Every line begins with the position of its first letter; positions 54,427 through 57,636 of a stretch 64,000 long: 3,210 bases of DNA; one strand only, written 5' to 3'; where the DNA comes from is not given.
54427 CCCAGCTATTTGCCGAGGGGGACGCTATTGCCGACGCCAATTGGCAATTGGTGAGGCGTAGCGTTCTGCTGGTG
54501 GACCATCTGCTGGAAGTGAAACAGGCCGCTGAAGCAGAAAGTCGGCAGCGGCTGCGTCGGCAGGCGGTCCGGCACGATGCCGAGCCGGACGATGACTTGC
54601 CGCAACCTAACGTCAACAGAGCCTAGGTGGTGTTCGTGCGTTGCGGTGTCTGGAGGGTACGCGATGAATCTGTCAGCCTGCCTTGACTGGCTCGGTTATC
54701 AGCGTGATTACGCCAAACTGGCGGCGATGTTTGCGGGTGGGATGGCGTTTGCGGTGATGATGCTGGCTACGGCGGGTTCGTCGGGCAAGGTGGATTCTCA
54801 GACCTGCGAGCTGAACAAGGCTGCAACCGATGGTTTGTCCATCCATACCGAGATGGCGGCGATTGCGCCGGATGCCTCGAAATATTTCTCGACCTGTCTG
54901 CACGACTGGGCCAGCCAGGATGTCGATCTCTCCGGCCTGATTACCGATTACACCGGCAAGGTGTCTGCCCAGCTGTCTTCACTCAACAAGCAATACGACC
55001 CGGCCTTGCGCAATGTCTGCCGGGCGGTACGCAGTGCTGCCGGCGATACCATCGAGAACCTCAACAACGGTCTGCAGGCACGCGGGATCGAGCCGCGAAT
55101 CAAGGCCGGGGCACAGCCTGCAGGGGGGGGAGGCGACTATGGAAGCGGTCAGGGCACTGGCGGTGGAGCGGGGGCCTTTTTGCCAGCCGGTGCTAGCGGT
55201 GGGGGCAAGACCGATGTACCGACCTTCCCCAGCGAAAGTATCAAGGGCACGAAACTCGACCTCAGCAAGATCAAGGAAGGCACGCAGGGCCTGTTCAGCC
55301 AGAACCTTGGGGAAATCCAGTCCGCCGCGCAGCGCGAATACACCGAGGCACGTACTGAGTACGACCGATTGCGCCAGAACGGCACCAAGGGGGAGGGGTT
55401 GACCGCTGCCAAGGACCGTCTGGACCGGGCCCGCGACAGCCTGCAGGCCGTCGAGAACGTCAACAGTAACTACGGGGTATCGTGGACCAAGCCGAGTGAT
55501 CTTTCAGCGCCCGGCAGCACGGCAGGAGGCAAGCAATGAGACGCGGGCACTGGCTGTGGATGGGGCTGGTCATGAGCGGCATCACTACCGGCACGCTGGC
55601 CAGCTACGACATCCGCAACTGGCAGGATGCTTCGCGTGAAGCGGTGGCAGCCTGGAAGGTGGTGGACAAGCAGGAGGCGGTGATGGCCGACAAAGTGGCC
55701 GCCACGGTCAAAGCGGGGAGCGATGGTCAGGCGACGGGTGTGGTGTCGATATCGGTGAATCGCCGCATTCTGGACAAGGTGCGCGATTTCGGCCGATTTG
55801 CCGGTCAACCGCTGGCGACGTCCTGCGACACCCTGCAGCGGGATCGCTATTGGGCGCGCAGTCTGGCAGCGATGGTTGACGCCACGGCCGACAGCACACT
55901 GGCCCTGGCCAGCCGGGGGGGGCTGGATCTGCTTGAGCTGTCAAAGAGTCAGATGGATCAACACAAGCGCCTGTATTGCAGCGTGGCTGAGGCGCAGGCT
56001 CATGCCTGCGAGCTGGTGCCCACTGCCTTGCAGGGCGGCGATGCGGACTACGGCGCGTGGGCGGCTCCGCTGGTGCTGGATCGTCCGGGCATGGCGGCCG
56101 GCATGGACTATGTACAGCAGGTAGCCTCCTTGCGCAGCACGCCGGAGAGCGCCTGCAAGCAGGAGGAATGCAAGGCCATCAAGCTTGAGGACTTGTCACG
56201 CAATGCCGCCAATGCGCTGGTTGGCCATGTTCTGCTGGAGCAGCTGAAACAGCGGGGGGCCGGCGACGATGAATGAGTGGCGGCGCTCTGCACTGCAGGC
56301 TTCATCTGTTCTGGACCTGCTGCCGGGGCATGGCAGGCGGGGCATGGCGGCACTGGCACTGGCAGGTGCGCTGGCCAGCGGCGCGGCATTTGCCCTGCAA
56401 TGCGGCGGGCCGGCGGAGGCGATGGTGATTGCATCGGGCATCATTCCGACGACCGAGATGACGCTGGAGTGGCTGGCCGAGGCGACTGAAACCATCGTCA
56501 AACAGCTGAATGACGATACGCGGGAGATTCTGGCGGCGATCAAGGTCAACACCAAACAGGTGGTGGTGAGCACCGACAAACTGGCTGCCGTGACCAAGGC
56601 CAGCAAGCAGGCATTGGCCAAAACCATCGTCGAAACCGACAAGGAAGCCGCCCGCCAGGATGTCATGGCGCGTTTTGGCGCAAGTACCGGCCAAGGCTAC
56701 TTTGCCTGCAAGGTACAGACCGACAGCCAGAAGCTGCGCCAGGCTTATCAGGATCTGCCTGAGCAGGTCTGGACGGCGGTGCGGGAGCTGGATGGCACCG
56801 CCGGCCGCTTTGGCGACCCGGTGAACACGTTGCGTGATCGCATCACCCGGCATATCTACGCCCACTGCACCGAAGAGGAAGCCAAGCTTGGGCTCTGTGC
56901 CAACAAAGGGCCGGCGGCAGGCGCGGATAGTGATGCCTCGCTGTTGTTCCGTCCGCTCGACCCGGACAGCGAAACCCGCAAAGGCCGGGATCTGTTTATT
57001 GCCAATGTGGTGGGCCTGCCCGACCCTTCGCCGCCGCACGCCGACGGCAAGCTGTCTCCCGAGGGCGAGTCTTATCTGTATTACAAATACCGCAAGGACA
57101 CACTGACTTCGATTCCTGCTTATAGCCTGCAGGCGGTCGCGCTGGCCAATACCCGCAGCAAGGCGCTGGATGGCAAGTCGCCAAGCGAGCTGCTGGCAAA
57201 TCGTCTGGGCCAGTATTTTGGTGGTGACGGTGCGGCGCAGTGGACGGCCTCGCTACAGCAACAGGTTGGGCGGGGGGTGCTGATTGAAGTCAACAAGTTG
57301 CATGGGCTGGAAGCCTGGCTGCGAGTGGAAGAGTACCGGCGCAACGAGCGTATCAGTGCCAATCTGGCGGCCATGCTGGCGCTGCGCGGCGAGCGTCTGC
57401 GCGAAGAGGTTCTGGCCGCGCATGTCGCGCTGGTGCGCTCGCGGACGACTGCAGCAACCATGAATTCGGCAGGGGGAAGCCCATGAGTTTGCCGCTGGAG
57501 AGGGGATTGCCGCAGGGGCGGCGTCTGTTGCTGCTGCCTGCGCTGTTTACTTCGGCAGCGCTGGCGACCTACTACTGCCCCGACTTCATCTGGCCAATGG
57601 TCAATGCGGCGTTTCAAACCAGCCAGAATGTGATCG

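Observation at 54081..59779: Six-gene operon of uncharacterised envelope proteins (paralog pair plus M23-like protein) bracketed by MITEs and an XRE regulator, adjacent to the pilin locus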

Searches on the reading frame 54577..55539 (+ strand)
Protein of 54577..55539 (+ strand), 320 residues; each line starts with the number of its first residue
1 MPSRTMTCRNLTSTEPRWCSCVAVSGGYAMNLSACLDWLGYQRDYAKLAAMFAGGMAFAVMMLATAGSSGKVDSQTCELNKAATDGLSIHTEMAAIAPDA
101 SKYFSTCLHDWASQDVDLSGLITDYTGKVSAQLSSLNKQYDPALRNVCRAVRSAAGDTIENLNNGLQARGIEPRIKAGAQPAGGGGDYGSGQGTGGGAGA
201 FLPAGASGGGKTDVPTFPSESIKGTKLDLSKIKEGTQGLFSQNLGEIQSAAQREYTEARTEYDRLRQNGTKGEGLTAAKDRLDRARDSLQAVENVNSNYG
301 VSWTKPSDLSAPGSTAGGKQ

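Call 3: search_protein_families(library=pfam, proteins=[window:54577-55539:+], max_evalue=0.1)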
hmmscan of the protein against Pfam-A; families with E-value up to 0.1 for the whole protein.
window:54577-55539:+ (320 aa): 0 families

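Call 4: search_protein_families(library=ncbifam, proteins=[window:54577-55539:+], max_evalue=0.1)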
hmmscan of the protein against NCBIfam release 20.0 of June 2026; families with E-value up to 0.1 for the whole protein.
window:54577-55539:+ (320 aa): 1 family
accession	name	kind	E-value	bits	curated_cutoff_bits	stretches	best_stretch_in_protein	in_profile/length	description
NF033572.1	transpos_ISKra4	equivalog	0.095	11.8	205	0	231-296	19-85/422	ISKra4 family transposase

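Call 6: search_protein_families(library=phrogs, proteins=[window:54577-55539:+], max_evalue=0.1)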
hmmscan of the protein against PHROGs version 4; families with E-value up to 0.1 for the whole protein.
window:54577-55539:+ (320 aa): 2 families
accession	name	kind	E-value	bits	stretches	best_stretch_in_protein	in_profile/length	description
phrog_35394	-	unknown function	0.071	14.1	0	243-297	21-75/133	-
phrog_19407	-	unknown function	0.073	12.9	0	170-268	380-471/522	-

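Call 64: search_solved_structures(query=A3, max_evalue=10)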
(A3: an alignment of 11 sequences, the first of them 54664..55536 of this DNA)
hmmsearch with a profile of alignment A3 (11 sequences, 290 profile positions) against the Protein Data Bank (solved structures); distinct sequences matched with E-value up to 10: 0.

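Call 95: search_protein_families(library=padloc, proteins=[window:54664-55539:+], max_evalue=0.01)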
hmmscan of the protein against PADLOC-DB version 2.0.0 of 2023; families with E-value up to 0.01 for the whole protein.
window:54664-55539:+ (291 aa): 0 families

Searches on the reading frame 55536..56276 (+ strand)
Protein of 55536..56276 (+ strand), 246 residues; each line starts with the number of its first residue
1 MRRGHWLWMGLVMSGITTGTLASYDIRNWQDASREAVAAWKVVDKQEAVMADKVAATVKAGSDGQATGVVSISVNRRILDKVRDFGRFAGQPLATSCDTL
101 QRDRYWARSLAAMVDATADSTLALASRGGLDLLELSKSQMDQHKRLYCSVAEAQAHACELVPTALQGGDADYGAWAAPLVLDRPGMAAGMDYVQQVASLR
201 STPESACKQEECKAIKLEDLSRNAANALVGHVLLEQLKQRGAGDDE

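Call 3: search_protein_families(library=pfam, proteins=[window:55536-56276:+], max_evalue=0.1)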
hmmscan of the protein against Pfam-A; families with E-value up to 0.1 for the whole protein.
window:55536-56276:+ (246 aa): 0 families

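Call 4: search_protein_families(library=ncbifam, proteins=[window:55536-56276:+], max_evalue=0.1)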
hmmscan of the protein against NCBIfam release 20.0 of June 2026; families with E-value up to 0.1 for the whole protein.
window:55536-56276:+ (246 aa): 1 family
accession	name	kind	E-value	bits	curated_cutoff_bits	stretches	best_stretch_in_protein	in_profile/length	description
TIGR01717.1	AMP-nucleosdse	equivalog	0.087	11.6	364.7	0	16-60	362-404/478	AMP nucleosidase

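Call 6: search_protein_families(library=phrogs, proteins=[window:55536-56276:+], max_evalue=0.1)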
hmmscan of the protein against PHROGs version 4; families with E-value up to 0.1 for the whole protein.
window:55536-56276:+ (246 aa): 0 families

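Call 95: search_protein_families(library=padloc, proteins=[window:55536-56276:+], max_evalue=0.01)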
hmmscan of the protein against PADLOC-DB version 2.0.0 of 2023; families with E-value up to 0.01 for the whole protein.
window:55536-56276:+ (246 aa): 0 families

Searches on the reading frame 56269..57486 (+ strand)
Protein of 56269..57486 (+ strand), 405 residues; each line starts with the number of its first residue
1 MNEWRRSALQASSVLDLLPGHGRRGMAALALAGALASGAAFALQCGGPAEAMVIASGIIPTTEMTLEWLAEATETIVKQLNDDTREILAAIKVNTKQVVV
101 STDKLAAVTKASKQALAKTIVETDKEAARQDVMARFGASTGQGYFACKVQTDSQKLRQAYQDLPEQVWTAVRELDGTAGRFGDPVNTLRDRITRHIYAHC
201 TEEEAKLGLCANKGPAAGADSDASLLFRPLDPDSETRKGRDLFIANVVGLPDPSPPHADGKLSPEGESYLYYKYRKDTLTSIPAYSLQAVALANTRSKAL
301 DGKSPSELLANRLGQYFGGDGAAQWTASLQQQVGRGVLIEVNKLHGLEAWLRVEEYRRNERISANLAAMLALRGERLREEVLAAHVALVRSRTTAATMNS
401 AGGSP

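Call 3: search_protein_families(library=pfam, proteins=[window:56269-57486:+], max_evalue=0.1)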
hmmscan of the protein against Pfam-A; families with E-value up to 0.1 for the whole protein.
window:56269-57486:+ (405 aa): 0 families

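Call 4: search_protein_families(library=ncbifam, proteins=[window:56269-57486:+], max_evalue=0.1)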
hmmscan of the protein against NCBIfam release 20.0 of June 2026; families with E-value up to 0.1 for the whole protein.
window:56269-57486:+ (405 aa): 1 family
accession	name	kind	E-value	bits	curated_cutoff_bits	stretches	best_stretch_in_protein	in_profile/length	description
NF038115.1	SVAGG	subfamily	0.0031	16.6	150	1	66-177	37-149/407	SVAGG family GlyGly-CTERM protein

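Call 6: search_protein_families(library=phrogs, proteins=[window:56269-57486:+], max_evalue=0.1)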
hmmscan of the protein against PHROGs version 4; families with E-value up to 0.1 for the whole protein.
window:56269-57486:+ (405 aa): 0 families

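Call 8: search_solved_structures(query=window:56269-57486:+, max_evalue=1, show_alignments=1)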
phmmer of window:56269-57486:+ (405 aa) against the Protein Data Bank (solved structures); distinct sequences matched with E-value up to 1: 0.

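Call 28: list_cluster_members(proteins=[P0001, window:56269-57486:+, window:58664-59779:+, window:55536-56276:+, window:61051-62022:-, window:50219-52939:-])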
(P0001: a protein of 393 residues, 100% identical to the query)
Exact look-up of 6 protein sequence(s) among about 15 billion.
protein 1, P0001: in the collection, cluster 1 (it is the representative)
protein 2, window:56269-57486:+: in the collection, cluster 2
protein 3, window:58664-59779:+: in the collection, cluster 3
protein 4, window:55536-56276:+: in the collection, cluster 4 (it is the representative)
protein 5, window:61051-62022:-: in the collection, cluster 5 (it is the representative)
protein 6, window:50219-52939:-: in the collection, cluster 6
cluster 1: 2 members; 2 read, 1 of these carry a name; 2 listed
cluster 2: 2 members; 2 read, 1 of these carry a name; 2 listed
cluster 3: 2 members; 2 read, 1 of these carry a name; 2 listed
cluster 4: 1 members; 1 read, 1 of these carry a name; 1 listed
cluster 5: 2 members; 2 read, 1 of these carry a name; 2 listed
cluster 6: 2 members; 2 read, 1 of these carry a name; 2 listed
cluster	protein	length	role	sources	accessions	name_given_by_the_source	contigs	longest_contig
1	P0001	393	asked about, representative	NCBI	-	-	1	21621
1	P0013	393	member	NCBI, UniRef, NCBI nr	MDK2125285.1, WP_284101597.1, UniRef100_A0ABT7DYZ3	hypothetical protein [Parachitinimonas caeni] | Uncharacterized protein n=1 Tax=Parachitinimonas caeni TaxID=3031301 ...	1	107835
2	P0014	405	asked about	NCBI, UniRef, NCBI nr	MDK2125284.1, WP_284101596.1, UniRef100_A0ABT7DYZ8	hypothetical protein [Parachitinimonas caeni] | Lipoprotein n=1 Tax=Parachitinimonas caeni TaxID=3031301 RepID=A0ABT7DYZ8_9NEIS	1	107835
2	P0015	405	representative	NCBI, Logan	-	-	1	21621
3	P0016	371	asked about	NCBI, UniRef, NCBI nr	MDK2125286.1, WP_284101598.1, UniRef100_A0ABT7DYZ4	M23 family metallopeptidase [Parachitinimonas caeni] | Uncharacterized protein n=1 Tax=Parachitinimonas caeni TaxID=3031301 ... | hypothetical protein [Parachitinimonas caeni]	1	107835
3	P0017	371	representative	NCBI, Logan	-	-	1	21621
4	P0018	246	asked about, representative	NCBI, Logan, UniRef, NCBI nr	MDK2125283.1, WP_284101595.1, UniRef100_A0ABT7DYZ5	hypothetical protein [Parachitinimonas caeni] | Lipoprotein n=1 Tax=Parachitinimonas caeni TaxID=3031301 RepID=A0ABT7DYZ5_9NEIS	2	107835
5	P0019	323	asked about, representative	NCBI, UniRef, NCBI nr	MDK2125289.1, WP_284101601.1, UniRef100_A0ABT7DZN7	threo-3-hydroxy-L-aspartate ammonia-lyase [Parachitinimonas caeni] | Threo-3-hydroxy-L-aspartate ammonia-lyase n=1 Tax=Parachitinimonas caeni TaxID=3031301 ...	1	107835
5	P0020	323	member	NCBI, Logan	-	-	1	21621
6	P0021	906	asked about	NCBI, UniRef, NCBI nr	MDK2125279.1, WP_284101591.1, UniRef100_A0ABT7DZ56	M1 family metallopeptidase [Parachitinimonas caeni] | Aminopeptidase n=1 Tax=Parachitinimonas caeni TaxID=3031301 RepID=A0ABT7DZ56_9NEIS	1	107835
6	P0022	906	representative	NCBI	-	-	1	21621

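Call 95: search_protein_families(library=padloc, proteins=[window:56269-57486:+], max_evalue=0.01)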
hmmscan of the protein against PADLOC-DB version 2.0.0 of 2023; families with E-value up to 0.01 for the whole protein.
window:56269-57486:+ (405 aa): 0 families
